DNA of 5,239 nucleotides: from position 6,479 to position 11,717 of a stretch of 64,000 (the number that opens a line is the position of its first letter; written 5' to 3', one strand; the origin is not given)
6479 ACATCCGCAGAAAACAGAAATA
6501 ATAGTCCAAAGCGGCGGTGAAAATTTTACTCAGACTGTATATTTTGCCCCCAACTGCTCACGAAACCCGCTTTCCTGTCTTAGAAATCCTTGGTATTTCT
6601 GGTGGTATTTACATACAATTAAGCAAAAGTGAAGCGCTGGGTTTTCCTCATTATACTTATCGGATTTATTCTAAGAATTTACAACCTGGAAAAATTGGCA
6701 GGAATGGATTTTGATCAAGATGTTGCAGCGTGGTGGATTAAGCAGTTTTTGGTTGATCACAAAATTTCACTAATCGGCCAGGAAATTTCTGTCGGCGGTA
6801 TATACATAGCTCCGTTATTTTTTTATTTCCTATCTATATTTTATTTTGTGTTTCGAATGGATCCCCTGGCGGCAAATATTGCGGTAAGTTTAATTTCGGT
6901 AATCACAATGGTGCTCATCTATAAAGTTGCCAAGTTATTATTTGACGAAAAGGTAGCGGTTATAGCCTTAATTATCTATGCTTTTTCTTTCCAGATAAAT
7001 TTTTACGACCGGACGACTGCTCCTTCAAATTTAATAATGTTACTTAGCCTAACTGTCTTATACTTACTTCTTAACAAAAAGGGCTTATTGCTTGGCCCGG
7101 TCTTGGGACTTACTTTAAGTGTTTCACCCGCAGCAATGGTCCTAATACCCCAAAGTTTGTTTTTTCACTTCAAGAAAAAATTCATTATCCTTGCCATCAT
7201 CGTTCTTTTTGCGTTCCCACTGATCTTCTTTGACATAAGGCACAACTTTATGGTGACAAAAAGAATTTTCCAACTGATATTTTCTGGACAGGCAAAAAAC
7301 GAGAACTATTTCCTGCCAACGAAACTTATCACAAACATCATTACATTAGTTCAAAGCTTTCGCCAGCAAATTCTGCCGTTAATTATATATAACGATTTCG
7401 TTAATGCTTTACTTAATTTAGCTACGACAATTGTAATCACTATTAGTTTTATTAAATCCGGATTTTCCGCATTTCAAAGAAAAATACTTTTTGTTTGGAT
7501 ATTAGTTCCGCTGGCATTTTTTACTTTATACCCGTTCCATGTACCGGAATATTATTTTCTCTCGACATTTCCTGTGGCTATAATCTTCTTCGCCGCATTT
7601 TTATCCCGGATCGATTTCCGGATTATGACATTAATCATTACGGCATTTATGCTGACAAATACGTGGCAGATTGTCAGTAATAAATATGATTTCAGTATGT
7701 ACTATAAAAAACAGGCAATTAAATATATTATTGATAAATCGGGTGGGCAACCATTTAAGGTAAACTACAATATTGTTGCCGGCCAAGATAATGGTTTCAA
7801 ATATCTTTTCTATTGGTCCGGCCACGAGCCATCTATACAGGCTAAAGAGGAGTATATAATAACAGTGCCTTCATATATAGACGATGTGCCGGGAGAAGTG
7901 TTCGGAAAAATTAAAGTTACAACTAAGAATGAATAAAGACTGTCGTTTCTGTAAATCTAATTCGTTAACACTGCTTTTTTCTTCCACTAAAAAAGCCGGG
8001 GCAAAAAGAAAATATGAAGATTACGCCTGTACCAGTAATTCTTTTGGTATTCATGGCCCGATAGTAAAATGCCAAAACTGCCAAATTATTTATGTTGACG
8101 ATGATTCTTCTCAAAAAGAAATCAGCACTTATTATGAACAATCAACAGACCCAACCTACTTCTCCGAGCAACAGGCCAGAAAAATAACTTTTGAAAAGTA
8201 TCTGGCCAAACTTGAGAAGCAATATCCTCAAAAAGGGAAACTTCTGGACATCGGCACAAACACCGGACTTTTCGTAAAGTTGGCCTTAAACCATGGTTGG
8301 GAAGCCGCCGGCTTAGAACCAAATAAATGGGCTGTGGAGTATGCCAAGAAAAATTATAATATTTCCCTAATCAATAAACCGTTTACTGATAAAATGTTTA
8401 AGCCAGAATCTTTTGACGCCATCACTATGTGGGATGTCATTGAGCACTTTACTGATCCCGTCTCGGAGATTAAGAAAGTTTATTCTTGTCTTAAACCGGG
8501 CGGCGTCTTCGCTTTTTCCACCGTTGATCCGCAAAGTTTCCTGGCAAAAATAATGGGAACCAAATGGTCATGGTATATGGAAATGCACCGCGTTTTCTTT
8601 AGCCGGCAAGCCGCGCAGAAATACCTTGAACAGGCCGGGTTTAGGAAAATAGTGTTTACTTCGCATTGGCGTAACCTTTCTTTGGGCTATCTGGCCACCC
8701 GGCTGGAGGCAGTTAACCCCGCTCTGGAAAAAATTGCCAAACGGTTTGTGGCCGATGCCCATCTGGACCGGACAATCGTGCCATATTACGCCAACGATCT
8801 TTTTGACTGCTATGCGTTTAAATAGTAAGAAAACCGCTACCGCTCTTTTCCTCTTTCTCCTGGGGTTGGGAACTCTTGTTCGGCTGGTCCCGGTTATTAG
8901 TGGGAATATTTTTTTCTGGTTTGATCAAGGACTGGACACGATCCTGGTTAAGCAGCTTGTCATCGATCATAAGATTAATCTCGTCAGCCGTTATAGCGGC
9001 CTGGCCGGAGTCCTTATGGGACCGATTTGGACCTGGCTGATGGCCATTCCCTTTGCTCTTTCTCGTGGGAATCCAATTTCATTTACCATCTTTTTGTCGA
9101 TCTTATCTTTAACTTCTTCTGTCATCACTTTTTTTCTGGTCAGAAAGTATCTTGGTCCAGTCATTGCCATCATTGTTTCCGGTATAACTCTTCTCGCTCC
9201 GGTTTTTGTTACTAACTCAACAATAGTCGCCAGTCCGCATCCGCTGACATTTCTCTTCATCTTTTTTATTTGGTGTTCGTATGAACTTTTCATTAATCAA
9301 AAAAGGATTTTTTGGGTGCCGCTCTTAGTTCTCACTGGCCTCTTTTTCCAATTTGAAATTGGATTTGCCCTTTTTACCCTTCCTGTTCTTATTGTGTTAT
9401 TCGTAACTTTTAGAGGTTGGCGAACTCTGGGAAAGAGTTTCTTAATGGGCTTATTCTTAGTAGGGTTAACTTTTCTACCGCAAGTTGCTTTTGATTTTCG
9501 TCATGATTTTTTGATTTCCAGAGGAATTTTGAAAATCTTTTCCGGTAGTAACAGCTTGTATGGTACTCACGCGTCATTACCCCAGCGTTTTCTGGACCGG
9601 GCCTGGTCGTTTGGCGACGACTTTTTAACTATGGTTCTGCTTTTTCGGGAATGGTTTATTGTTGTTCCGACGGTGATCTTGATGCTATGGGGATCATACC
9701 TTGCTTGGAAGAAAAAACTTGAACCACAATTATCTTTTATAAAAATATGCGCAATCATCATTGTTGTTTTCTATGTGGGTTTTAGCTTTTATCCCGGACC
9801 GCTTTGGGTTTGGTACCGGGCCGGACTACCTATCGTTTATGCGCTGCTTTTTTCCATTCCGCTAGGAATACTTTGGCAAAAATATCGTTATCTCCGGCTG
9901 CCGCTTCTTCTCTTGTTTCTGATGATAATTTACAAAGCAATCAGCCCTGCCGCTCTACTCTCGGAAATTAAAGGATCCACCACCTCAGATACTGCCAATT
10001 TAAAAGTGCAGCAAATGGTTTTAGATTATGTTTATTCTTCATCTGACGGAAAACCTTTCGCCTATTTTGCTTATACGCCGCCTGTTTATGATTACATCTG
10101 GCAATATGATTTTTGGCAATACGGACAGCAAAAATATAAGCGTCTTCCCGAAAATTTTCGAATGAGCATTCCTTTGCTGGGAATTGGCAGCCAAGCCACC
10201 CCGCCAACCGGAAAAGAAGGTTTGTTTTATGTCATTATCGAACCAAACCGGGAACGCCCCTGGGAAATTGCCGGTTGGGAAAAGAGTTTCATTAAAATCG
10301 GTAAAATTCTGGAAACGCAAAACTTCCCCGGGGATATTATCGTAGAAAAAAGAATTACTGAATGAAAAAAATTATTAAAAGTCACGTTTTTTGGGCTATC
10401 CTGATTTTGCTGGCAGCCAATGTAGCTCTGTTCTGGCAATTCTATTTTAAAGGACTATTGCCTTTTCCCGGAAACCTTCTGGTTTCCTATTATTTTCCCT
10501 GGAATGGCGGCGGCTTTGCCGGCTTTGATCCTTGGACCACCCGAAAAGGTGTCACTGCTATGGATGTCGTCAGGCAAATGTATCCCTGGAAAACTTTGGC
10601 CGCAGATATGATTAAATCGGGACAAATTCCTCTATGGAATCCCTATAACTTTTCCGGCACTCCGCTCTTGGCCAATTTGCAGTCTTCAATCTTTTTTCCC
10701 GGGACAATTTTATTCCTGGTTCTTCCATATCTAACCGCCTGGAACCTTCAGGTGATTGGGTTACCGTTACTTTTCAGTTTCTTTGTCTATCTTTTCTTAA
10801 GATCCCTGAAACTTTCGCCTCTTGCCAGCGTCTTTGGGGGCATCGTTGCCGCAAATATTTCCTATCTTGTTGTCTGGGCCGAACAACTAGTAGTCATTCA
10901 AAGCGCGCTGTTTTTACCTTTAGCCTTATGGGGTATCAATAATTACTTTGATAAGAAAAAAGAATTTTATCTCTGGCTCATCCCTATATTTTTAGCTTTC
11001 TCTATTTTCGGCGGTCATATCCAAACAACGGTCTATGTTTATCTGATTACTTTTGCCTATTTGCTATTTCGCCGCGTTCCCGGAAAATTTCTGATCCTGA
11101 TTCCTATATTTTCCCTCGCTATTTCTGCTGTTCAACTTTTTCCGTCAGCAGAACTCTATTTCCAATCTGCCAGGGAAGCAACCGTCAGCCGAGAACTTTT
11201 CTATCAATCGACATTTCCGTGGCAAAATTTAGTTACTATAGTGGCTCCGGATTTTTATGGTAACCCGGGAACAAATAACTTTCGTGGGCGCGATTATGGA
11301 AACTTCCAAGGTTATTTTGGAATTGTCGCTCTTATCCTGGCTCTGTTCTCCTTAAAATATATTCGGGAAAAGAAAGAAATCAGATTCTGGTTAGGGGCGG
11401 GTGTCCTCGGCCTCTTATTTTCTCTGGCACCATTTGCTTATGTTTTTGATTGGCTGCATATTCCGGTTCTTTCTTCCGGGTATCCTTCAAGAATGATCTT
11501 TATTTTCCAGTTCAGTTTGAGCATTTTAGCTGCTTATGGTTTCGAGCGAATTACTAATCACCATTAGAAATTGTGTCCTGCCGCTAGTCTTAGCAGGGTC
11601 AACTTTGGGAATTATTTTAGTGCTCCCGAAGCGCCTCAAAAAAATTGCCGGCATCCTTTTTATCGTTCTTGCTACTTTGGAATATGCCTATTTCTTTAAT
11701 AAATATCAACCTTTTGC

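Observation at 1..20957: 21-kb surface-glycosylation island dominated by GT-C membrane glycosyltransferase paralogs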

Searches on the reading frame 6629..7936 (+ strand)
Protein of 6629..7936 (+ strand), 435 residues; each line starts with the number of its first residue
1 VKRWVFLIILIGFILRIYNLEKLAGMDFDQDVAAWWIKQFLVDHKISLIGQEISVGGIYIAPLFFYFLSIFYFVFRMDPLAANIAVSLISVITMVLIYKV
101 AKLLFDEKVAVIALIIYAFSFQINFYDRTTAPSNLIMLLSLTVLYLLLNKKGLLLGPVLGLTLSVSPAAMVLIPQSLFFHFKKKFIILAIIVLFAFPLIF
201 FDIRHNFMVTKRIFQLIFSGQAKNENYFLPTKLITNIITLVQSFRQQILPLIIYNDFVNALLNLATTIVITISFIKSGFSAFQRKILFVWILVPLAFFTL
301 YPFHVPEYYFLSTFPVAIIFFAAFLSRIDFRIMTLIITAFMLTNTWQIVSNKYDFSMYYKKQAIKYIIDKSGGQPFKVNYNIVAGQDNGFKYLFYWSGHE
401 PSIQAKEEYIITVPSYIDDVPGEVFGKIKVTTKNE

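Call 5: search_protein_families(library=pfam, proteins=[window:6629-7936:+], max_evalue=0.01)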
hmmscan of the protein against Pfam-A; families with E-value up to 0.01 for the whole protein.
window:6629-7936:+ (435 aa): 1 family
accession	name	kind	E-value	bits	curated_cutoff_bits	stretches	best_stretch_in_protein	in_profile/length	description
PF13231.12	PMT_2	-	3.3e-10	40.8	26.1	1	61-181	3-130/160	Dolichyl-phosphate-mannose-protein mannosyltransferase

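Call 8: search_protein_families(library=ncbifam, proteins=[window:6629-7936:+], max_evalue=0.01)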
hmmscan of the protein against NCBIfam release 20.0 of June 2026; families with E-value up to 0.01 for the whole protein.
window:6629-7936:+ (435 aa): 0 families

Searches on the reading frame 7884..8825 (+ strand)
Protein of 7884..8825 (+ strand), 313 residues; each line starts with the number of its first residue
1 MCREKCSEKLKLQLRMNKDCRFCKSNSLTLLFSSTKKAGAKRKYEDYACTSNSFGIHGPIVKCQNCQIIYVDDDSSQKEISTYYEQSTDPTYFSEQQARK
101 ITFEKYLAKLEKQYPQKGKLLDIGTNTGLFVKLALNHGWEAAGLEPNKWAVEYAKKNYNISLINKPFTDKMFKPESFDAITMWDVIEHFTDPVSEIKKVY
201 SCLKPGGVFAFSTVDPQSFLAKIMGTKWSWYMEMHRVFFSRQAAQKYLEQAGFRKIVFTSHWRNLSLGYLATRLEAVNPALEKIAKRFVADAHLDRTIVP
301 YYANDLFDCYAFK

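Call 5: search_protein_families(library=pfam, proteins=[window:7884-8825:+], max_evalue=0.01)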
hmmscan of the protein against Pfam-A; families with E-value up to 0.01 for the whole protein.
window:7884-8825:+ (313 aa): 8 families
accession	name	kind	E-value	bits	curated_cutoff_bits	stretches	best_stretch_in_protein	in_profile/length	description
PF13489.12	Methyltransf_23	-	7.7e-26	91.2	27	1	105-255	11-161/164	Methyltransferase domain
PF08241.18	Methyltransf_11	-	5.6e-14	53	21.2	1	121-211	1-95/95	Methyltransferase domain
PF08242.18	Methyltransf_12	-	4.7e-12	46.9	30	1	121-209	1-98/98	Methyltransferase domain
PF13649.12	Methyltransf_25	-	1.3e-11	45.4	27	1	121-207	2-97/97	Methyltransferase domain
PF13847.12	Methyltransf_31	-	2.8e-10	40.5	27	1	118-227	5-126/145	Methyltransferase domain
PF01209.24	Ubie_methyltran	-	0.0012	18.7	20.1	0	158-223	98-164/233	ubiE/COQ5 methyltransferase family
PF08003.17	Methyltransf_9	-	0.0014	18.1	23.8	1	119-257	118-264/315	Protein of unknown function (DUF1698)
PF18718.6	CxC5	-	0.0099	16.5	26.9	0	60-94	48-80/117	CxC5 like cysteine cluster associated with KDZ transposases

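Call 73: search_protein_families(library=ncbifam, proteins=[window:7884-8825:+], max_evalue=0.001)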
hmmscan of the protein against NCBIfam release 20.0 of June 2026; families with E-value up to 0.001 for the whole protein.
window:7884-8825:+ (313 aa): 7 families
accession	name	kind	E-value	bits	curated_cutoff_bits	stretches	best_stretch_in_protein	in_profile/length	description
TIGR01983.1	UbiG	equivalog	2.2e-11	43.5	102.95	1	111-225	44-167/228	bifunctional 2-polyprenyl-6-hydroxyphenol methylase/3-demethylubiquinol 3-O-methyltransferase UbiG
NF045667.1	MTase_DVU1556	equivalog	2.5e-09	36.9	155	1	115-265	21-172/213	DVU_1556 family methyltransferase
TIGR02072.1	BioC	equivalog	6.6e-07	29.4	184.95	1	105-256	22-174/244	malonyl-ACP O-methyltransferase BioC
TIGR00452.1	TIGR00452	equivalog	1.2e-06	27.5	275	1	117-258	118-267/316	tRNA 5-methoxyuridine(34)/uridine 5-oxyacetic acid(34) synthase CmoB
NF011650.0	PRK15068.1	equivalog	1.8e-06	27.1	209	1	119-257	125-272/324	tRNA 5-methoxyuridine(34)/uridine 5-oxyacetic acid(34) synthase CmoB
NF043040.1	corrin_prot_MT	hypoth_equivalog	1.8e-05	24.3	180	1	108-234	32-171/216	corrinoid protein-associated methyltransferase CpaM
NF001244.0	PRK00216.1-5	equivalog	2.1e-05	23.9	216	1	109-245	43-185/236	bifunctional demethylmenaquinone methyltransferase/2-methoxy-6-polyprenyl-1,4-benzoquinol methylase UbiE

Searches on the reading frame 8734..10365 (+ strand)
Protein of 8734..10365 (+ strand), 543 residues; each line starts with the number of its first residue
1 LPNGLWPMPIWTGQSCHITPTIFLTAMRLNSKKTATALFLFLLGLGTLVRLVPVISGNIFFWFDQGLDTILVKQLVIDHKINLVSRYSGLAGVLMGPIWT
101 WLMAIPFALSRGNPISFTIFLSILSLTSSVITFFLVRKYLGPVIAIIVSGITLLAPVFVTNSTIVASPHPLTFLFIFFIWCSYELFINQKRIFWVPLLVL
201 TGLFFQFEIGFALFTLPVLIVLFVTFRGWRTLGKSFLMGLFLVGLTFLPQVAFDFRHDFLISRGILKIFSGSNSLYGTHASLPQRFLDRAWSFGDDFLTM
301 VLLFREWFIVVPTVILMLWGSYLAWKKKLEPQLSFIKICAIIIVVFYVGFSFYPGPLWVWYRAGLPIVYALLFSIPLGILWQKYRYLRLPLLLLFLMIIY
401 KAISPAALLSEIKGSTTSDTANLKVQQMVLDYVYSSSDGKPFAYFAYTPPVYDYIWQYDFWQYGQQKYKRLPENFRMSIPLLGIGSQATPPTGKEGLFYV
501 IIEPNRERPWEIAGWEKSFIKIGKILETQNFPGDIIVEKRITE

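Call 5: search_protein_families(library=pfam, proteins=[window:8734-10365:+], max_evalue=0.01)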
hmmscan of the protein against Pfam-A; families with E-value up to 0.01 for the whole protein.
window:8734-10365:+ (543 aa): 1 family
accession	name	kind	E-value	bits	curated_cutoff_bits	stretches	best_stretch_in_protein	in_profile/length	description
PF13231.12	PMT_2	-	4.3e-07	30.7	26.1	1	97-250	4-157/160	Dolichyl-phosphate-mannose-protein mannosyltransferase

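Call 8: search_protein_families(library=ncbifam, proteins=[window:8734-10365:+], max_evalue=0.01)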
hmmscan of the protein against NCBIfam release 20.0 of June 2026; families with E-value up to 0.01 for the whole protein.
window:8734-10365:+ (543 aa): 0 families

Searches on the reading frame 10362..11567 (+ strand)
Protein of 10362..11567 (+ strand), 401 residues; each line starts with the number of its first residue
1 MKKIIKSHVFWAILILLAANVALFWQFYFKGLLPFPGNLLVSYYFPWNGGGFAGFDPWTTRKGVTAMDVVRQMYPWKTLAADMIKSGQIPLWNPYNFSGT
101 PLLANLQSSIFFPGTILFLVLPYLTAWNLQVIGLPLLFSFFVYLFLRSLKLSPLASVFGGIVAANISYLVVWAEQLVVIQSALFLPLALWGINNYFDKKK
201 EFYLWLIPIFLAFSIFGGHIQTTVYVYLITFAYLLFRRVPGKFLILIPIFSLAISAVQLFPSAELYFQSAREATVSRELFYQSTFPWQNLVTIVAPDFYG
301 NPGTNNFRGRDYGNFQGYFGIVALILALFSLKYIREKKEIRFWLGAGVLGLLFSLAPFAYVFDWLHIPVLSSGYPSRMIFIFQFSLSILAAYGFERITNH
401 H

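Call 5: search_protein_families(library=pfam, proteins=[window:10362-11567:+], max_evalue=0.01)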
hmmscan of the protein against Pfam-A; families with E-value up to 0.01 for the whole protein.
window:10362-11567:+ (401 aa): 1 family
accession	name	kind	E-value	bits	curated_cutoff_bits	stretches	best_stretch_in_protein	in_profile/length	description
PF09586.16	YfhO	-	1.4e-09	37.3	28.5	1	110-398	81-361/835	Bacterial membrane protein YfhO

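Call 30: search_protein_families(library=ncbifam, proteins=[window:10362-11567:+], max_evalue=0.0001)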
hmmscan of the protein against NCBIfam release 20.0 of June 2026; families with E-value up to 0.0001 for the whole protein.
window:10362-11567:+ (401 aa): 0 families
